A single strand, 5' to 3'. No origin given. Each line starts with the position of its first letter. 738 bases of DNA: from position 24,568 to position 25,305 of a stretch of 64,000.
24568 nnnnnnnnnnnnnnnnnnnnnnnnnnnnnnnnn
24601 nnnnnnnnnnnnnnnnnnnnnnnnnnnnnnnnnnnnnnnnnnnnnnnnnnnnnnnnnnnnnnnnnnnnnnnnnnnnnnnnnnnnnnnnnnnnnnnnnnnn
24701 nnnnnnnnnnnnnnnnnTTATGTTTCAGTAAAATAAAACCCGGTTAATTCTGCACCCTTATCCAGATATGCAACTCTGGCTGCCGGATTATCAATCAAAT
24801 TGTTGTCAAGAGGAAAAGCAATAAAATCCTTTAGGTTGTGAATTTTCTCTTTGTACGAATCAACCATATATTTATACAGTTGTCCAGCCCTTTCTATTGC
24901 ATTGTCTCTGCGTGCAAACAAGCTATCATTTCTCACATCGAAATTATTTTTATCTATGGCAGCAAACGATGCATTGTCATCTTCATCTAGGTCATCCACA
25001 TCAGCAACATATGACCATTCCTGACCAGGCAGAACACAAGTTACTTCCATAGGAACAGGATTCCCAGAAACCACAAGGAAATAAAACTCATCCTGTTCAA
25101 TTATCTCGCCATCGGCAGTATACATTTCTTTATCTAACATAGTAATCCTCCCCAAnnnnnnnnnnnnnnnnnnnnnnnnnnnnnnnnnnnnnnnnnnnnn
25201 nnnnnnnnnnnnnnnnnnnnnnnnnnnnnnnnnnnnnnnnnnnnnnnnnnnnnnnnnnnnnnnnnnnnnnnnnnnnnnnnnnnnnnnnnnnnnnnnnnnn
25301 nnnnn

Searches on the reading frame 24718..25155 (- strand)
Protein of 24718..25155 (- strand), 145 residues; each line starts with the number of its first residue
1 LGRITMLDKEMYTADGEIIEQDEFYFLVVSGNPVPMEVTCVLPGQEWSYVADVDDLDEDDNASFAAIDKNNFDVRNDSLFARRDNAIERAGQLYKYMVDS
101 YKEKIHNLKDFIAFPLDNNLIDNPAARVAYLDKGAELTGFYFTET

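Call 11: search_protein_families(library=pfam, proteins=[window:24718-25155:-], max_evalue=0.01)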
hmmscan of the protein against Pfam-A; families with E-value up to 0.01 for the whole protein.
window:24718-25155:- (145 aa): 0 families

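Call 53: search_protein_families(library=phrogs, proteins=[window:24718-25155:-], max_evalue=0.01)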
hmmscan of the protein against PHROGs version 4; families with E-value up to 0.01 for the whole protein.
window:24718-25155:- (145 aa): 0 families
